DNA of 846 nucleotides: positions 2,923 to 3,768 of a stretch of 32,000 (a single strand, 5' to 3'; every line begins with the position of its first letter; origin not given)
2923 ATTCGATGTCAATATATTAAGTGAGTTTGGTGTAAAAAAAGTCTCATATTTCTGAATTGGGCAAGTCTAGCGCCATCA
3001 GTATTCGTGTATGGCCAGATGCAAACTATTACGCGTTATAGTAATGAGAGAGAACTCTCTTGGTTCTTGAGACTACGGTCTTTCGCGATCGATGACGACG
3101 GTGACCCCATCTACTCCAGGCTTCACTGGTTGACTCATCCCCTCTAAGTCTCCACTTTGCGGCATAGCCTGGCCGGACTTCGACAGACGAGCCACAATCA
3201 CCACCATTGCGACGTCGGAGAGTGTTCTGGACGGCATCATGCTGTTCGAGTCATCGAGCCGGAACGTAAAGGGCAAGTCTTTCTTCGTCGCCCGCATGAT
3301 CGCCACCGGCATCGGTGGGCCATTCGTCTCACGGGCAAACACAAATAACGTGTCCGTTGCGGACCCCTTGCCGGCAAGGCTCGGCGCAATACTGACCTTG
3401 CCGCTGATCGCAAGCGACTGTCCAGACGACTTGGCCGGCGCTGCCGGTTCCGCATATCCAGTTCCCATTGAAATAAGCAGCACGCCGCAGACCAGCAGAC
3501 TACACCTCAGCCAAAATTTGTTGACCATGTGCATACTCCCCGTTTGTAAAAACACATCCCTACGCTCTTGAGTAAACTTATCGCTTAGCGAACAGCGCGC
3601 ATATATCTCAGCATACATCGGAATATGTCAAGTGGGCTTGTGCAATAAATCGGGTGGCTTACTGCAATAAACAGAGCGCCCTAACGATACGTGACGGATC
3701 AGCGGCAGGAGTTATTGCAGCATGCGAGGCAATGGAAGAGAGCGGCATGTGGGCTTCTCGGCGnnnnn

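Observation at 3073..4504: CcmI C-terminal domain present three times: tandem duplication inside ccmI plus a stand-alone secreted copy between ccm and haoA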

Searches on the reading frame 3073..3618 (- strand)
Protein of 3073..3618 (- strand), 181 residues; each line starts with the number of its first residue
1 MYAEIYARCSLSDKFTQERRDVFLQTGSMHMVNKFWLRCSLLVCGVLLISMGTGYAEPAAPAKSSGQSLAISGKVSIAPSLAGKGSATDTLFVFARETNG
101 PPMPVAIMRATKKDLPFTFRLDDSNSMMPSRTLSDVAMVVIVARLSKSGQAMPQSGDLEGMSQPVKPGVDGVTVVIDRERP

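Call 3: search_protein_families(library=pfam, proteins=[window:3073-3618:-], max_evalue=0.01)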
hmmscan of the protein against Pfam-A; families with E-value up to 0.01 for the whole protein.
window:3073-3618:- (181 aa): 1 family
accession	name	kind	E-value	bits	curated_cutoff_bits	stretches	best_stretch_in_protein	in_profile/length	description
PF23892.1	Ig_CycH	-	9.7e-37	125.5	27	1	72-177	2-108/108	Cytochrome c-type biogenesis protein H Ig-like domain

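Call 9: find_homologous_proteins(query=window:3073-3528:-, max_evalue=0.001)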
Query window:3073-3528:- (151 aa): 415 proteins with E <= 0.001 among 480 candidates; the best 120 are listed.
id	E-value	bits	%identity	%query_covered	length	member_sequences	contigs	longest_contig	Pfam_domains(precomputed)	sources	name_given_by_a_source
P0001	2.4e-102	357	74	84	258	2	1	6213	PF23892.2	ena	-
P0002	6.2e-99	346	73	84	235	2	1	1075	PF23892.2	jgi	jgi:hypothetical protein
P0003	9.3e-98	342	75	87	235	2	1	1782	PF23892.2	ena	-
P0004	1.1e-97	342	73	87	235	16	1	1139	PF23892.2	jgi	jgi:hypothetical protein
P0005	6.1e-97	339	74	87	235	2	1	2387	PF23892.2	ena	-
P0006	1.2e-90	319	99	100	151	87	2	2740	PF23892.2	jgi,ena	-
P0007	1.8e-89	315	99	100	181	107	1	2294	PF23892.2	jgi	jgi:hypothetical protein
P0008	4.1e-88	310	97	100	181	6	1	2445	PF23892.2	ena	-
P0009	4.4e-84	297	94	100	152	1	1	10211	PF23892.2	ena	-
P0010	7.4e-83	293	93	100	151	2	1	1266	PF23892.2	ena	-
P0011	1.6e-82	292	93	100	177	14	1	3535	PF23892.2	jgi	jgi:cytochrome c-type biogenesis protein CcmH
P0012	8.3e-82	290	91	100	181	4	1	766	PF23892.2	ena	-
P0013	6.8e-80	284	90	100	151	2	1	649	PF23892.2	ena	-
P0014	2.9e-79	282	88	100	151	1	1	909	PF23892.2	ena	-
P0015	6.1e-79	281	89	100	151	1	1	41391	PF23892.2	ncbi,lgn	-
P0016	8.6e-78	277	86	100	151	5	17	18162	PF23892.2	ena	-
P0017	4.3e-77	275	88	100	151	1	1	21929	PF23892.2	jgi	jgi:cytochrome c-type biogenesis protein CcmH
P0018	5.0e-77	275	87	100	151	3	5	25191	PF23892.2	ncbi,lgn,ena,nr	ncbi:MAG: hypothetical protein JW395_2870 [Nitrospira sp.]|nr:hypothetical protein [Nitrospira sp.]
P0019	2.9e-76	272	84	100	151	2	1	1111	PF23892.2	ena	-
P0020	4.6e-76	271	87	100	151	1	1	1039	PF23892.2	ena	-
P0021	8.9e-76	270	85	100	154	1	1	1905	PF23892.2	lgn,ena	-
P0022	1.3e-75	270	87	100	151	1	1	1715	PF23892.2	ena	-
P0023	2.9e-75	269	86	100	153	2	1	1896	PF23892.2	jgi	jgi:cytochrome c-type biogenesis protein CcmH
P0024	3.0e-75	269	86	100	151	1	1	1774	PF23892.2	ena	-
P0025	4.0e-75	268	87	100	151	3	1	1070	PF23892.2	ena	-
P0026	5.1e-75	268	85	100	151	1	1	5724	PF23892.2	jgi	jgi:cytochrome c-type biogenesis protein CcmH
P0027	5.2e-75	268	82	100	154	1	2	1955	PF23892.2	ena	-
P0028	5.7e-75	268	86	100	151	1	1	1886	PF23892.2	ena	-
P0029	8.4e-75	267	86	100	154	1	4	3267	PF23892.2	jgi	jgi:cytochrome c-type biogenesis protein CcmH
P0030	1.0e-74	267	83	100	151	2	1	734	PF23892.2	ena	-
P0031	1.1e-74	267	83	100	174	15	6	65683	PF23892.2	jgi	jgi:cytochrome c-type biogenesis protein CcmH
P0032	1.3e-74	267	83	100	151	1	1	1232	PF23892.2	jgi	jgi:cytochrome c-type biogenesis protein CcmH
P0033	2.7e-74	266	85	100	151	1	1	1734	PF23892.2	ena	-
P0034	2.8e-74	266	84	100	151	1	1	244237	PF23892.2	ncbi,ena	-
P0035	2.9e-74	266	85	100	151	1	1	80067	PF23892.2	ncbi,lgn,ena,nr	ncbi:MAG: hypothetical protein CAF41_000355 [Nitrospira sp. CG24A]|nr:MAG: hypothetical protein CAF4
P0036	3.7e-74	265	84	100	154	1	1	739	PF23892.2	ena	-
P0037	4.8e-74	265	85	100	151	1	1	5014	PF23892.2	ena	-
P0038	5.1e-74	265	87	100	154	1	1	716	PF23892.2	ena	-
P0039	5.8e-74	265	87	100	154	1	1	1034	PF23892.2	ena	-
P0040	6.3e-74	264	86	100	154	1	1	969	PF23892.2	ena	-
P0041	6.4e-74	264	81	100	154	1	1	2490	PF23892.2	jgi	jgi:cytochrome c-type biogenesis protein CcmH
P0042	8.5e-74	264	80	100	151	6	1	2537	PF23892.2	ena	-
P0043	9.9e-74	264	86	100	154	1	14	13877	PF23892.2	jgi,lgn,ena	jgi:cytochrome c-type biogenesis protein CcmH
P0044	1.0e-73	264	85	100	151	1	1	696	PF23892.2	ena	-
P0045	1.0e-73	264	85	100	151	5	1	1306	PF23892.2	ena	-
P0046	1.2e-73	264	86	100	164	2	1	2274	PF23892.2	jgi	jgi:cytochrome c-type biogenesis protein CcmH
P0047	1.6e-73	263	84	100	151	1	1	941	PF23892.2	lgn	-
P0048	1.7e-73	263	81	100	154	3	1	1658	PF23892.2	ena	-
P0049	1.7e-73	263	85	100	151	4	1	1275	PF23892.2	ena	-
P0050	1.8e-73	263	85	100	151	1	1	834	PF23892.2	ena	-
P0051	1.8e-73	263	83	100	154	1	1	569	PF23892.2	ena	-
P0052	2.1e-73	263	85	100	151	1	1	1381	PF23892.2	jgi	jgi:cytochrome c-type biogenesis protein CcmH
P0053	3.0e-73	262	85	100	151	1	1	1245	PF23892.2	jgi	jgi:cytochrome c-type biogenesis protein CcmH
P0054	3.1e-73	262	85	100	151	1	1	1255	PF23892.2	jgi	-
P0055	3.4e-73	262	86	100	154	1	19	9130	PF23892.2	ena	-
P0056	4.3e-73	262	85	100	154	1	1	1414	PF23892.2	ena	-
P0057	4.5e-73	262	82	100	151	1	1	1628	PF23892.2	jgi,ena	-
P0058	4.7e-73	262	84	100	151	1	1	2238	PF23892.2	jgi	jgi:cytochrome c-type biogenesis protein CcmH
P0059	4.8e-73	262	84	100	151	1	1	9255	PF23892.2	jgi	jgi:cytochrome c-type biogenesis protein CcmH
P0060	4.8e-73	262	81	100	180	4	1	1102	PF23892.2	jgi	jgi:cytochrome c-type biogenesis protein CcmH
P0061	5.0e-73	262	85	100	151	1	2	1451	PF23892.2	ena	-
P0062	5.1e-73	262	81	100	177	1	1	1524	PF23892.2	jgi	jgi:cytochrome c-type biogenesis protein CcmH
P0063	5.2e-73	262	81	100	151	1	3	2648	PF23892.2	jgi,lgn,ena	jgi:cytochrome c-type biogenesis protein CcmH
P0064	5.6e-73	261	84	100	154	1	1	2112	PF23892.2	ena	-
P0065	6.1e-73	261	82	100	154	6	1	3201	PF23892.2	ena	-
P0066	6.4e-73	261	86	100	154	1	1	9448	PF23892.2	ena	-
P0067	6.4e-73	261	80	100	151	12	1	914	PF23892.2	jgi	-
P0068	6.5e-73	261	85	100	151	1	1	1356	PF23892.2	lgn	-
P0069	7.4e-73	261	81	100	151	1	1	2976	PF23892.2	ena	-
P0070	7.6e-73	261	80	100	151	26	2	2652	PF23892.2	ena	-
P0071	7.8e-73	261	85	100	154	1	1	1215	PF23892.2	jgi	jgi:cytochrome c-type biogenesis protein CcmH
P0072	8.3e-73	261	83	100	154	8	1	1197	PF23892.2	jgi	jgi:cytochrome c-type biogenesis protein CcmH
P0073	8.6e-73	261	83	100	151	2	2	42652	PF23892.2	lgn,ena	-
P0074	8.8e-73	261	84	100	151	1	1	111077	PF23892.2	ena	-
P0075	9.4e-73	261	84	100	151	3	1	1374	PF23892.2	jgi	jgi:cytochrome c-type biogenesis protein CcmH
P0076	9.5e-73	261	81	100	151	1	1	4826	PF23892.2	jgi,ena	-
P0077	1.3e-72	260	85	100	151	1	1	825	PF23892.2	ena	-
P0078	1.3e-72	260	82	100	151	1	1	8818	PF23892.2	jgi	jgi:cytochrome c-type biogenesis protein CcmH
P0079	1.3e-72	260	81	100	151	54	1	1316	PF23892.2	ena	-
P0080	1.4e-72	260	82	100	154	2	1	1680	PF23892.2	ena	-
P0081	1.4e-72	260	85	100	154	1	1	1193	PF23892.2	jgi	jgi:cytochrome c-type biogenesis protein CcmH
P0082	1.4e-72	260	84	100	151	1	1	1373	PF23892.2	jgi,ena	jgi:cytochrome c-type biogenesis protein CcmH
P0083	1.4e-72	260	85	100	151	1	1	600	PF23892.2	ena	-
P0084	1.5e-72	260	82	100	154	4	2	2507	PF23892.2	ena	-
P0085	1.5e-72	260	85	100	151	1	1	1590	PF23892.2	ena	-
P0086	1.6e-72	260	83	100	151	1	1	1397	PF23892.2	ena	-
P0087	1.8e-72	260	81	100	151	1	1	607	PF23892.2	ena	-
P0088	2.3e-72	259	84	100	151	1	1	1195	PF23892.2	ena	-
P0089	2.3e-72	259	85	100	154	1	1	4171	PF23892.2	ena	-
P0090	2.3e-72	259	84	100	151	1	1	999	PF23892.2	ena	-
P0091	2.7e-72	259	83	100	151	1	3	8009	PF23892.2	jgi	jgi:cytochrome c-type biogenesis protein CcmH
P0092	2.8e-72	259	85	100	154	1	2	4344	PF23892.2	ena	-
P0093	3.0e-72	259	83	100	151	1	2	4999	PF23892.2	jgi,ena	jgi:cytochrome c-type biogenesis protein CcmH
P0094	3.1e-72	259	79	100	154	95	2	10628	PF23892.2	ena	-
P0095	3.3e-72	259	83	100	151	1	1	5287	PF23892.2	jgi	jgi:cytochrome c-type biogenesis protein CcmH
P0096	3.3e-72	259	80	100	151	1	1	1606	PF23892.2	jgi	jgi:cytochrome c-type biogenesis protein CcmH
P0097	3.7e-72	259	83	100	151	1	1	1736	PF23892.2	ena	-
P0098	3.8e-72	259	84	100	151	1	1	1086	PF23892.2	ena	-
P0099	3.8e-72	259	83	100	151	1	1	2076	PF23892.2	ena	-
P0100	3.9e-72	259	81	100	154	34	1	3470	PF23892.2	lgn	-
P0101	4.2e-72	259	83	100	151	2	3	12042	PF23892.2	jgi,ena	jgi:cytochrome c-type biogenesis protein CcmH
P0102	5.1e-72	258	83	100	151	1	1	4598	PF23892.2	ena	-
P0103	6.1e-72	258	83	100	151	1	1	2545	PF23892.2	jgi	jgi:cytochrome c-type biogenesis protein CcmH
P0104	6.2e-72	258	83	100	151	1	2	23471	PF23892.2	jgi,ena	jgi:cytochrome c-type biogenesis protein CcmH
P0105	6.4e-72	258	79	100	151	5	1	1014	PF23892.2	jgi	jgi:cytochrome c-type biogenesis protein CcmH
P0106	6.6e-72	258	83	100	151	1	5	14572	PF23892.2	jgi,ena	jgi:cytochrome c-type biogenesis protein CcmH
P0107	6.7e-72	258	80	100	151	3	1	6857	PF23892.2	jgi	jgi:cytochrome c-type biogenesis protein CcmH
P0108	7.5e-72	258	81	100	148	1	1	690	PF23892.2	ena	-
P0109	7.6e-72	258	83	100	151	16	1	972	PF23892.2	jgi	jgi:cytochrome c-type biogenesis protein CcmH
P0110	8.7e-72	258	83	100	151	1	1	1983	PF23892.2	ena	-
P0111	9.0e-72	258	83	100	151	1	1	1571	PF23892.2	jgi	jgi:cytochrome c-type biogenesis protein CcmH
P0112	9.4e-72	257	83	100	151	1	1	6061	PF23892.2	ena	-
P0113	1.0e-71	257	83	100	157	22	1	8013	PF23892.2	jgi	jgi:cytochrome c-type biogenesis protein CcmH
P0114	1.1e-71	257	83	100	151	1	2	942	PF23892.2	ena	-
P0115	1.1e-71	257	83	100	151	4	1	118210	PF23892.2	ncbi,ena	-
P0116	1.2e-71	257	81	100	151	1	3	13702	PF23892.2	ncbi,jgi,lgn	jgi:cytochrome c-type biogenesis protein CcmH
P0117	1.2e-71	257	80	100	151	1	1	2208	PF23892.2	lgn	-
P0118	1.2e-71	257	83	100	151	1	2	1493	PF23892.2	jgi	jgi:cytochrome c-type biogenesis protein CcmH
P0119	1.2e-71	257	81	100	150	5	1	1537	PF23892.2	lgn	-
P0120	1.4e-71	257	80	100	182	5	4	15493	PF23892.2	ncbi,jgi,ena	-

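Call 13: find_related_loci(query=window:3076-3528:-, collection=genome_contigs, flank=6000)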
Query window:3076-3528:- (151 aa) in genome_contigs; peptide patterns used: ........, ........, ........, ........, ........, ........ (x = any residue, [..] = any of these).
600 stretches matched a pattern (row limit reached: there are more); 61 encode a relative of the query (tblastn E <= 1e-3); 61 distinct loci.
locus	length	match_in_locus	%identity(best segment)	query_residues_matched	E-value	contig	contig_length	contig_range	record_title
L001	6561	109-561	100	1-151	3e-98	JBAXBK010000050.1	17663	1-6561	MAG: Nitrospira sp. isolate ELA165 MAG165_50, whole genome shotgun sequence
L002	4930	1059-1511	96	1-151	1e-94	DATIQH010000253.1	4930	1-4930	MAG TPA_asm: Nitrospiraceae bacterium isolate SMAG_U15872 k141_279729, whole genome shotgun sequence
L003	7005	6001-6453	96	1-151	6e-94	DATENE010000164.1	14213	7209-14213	MAG TPA_asm: Nitrospiraceae bacterium isolate SMAG_U8961 k141_1325444, whole genome shotgun sequence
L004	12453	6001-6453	85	1-151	5e-82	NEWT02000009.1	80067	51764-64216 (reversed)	MAG: Nitrospira sp. CG24A Nitrospira_sp_RSF2_CG24_A_9, whole genome shotgun sequence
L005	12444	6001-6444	82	1-151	1e-79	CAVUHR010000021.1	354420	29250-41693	MAG: Nitrospirota bacterium isolate MFD02242.bin.3.224 genome assembly, contig: contig_3248, whole genome shotgun sequen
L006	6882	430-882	77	1-151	4e-76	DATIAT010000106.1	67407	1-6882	MAG TPA_asm: Nitrospiraceae bacterium isolate SMAG_U16271 k141_1726289, whole genome shotgun sequence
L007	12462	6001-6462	73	1-151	2e-71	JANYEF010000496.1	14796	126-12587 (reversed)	MAG: Nitrospira sp. isolate 337R_metabinner_41 337R_k141_1149704, whole genome shotgun sequence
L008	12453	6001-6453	80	1-151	8e-71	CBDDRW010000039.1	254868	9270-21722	uncultured bacterium isolate s9_102 genome assembly, contig: s9_102.fak141_2078648, whole genome shotgun sequence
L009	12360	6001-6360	88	1-120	2e-68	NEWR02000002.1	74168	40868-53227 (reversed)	MAG: Nitrospira sp. CG24C Nitrospira_sp_RSF10_CG24_C_2, whole genome shotgun sequence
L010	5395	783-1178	83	23-151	4e-66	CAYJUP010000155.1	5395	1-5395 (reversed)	MAG TPA_asm: uncultured Nitrospiraceae bacterium isolate ERP125453_co1_266 genome assembly, contig: NODE_20309_length_53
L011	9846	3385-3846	77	1-151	9e-66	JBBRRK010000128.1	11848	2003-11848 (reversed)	MAG: Nitrospirales bacterium isolate La3-X1 Co_metawrap_457_K_22591344_L_11848_cov_15.6916, whole genome shotgun sequenc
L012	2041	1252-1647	77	23-151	6e-63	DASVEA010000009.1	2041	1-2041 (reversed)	MAG TPA_asm: Nitrospiraceae bacterium isolate SMAG_U2048 k141_733000, whole genome shotgun sequence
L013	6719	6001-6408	74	20-151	1e-59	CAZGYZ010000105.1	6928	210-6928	MAG TPA_asm: uncultured Nitrospira sp. isolate ERP119705_co19_318 genome assembly, contig: NODE_14032_length_6928_cov_27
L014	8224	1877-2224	82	36-151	7e-59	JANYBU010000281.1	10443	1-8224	MAG: Nitrospira sp. isolate GL140_6_metabat_96_sub GL140_6_k141_1561047, whole genome shotgun sequence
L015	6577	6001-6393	75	21-151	3e-58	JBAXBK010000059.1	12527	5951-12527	MAG: Nitrospira sp. isolate ELA165 MAG165_59, whole genome shotgun sequence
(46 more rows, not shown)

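Call 33: predict_structure(alignment_id=A3)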
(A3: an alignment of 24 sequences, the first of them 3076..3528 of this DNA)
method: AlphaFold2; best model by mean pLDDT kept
length: 151 residues; sequences in the alignment: 24
mean_pLDDT: 83.4   pTM: 0.71
mean pLDDT of the five models: 83.4, 83.2, 83.0, 82.5, 82.3
residues with pLDDT >= 90: 103; 70-90: 10; 50-70: 12; < 50: 26
segments of 3 or more residues with pLDDT < 50: 4-6, 8-22, 24-26, 32-34
pLDDT, mean of each block of 10 residues (from residue 1): 46 44 49 61 98 96 95 94 98 90 93 96 95 97 98 91
secondary structure, 60 per line:
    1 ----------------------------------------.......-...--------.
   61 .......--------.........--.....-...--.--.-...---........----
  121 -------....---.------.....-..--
elements in order: E41-47 E60-67 E76-81 E87-91 E109-116 E128-131 E142-146

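Call 37: fold_search(model_id=the predicted structure, library=pdb)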
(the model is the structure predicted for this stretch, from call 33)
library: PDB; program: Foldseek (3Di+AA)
matches with E <= 10: 1206; with E <= 0.001: 1
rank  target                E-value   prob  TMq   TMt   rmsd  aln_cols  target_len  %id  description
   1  5wec_B                8.8e-04  1.00  0.42  0.53   5.2       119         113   14  Structure of an alternative pilotin from the type II secretion system of Vibrio cholerae (released 2018-07-11)
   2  5wec_A                1.2e-03  1.00  0.41  0.53   5.2       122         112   14  Structure of an alternative pilotin from the type II secretion system of Vibrio cholerae (released 2018-07-11)
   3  7su1_C                3.5e-02  0.66  0.30  0.37  10.8       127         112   12  Crystal structure of an acidic pH-selective Ipilimumab variant Ipi.106 in complex with CTLA-4 (released 2022-03-02)
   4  2ij0_C                3.5e-02  0.33  0.24  0.28  13.8       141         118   11  Structural basis of T cell specificity and activation by the bacterial superantigen toxic shock syndrome toxin-1 (released 2007-02-20)
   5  6rp8_C                4.0e-02  0.60  0.29  0.36  12.5       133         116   10  Crystal Structure of Ipilimumab Fab complexed with CTLA-4 at 2.6A resolution (released 2020-07-08)
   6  7su0_C                4.2e-02  0.57  0.28  0.34  12.8       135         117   12  Crystal structure of an acidic pH-selective Ipilimumab variant Ipi.105 in complex with CTLA-4 (released 2022-03-02)
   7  7elx_C                5.3e-02  0.60  0.30  0.36  11.8       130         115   11  The crystal structure of CTLA-4 and Fab (released 2021-06-30)
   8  1i8l_C                5.3e-02  0.60  0.31  0.37  12.2       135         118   13  HUMAN B7-1/CTLA-4 CO-STIMULATORY COMPLEX (released 2001-04-04)
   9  9b0a_A                5.9e-02  0.28  0.24  0.29  13.8       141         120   12  GA10 nanobody bound to 2C7 peptide mimitope of Neisseria gonorrhoeae lipooligosaccharide (released 2025-03-26)
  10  9gv4                  6.3e-02  0.35  0.27  0.32  14.6       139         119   12  TBA G-quadruplex binding nanobody (free form) (released 2025-06-11)
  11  2e7l_B                6.6e-02  0.44  0.26  0.33   9.6       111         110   16  Structure of a high-affinity mutant of the 2C TCR in complex with Ld/QL9 (released 2007-04-24)
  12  5tru_c                7.0e-02  0.44  0.28  0.34  12.5       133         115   11  Structure of the first-in-class checkpoint inhibitor Ipilimumab bound to human CTLA-4 (released 2017-05-10)
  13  6xy2_A                7.0e-02  0.38  0.27  0.33  14.1       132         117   14  Crystal structure of CTLA-4 complexed with the Fab of HL32 antibody (released 2020-12-09)
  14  3osk_B                7.9e-02  0.44  0.29  0.34  13.6       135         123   12  Crystal structure of human CTLA-4 apo homodimer (released 2010-12-08)
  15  6mlm_E                7.9e-02  0.25  0.25  0.29  12.6       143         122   10  H7 HA0 in complex with Fv from H7.5 IgG (released 2019-02-20)
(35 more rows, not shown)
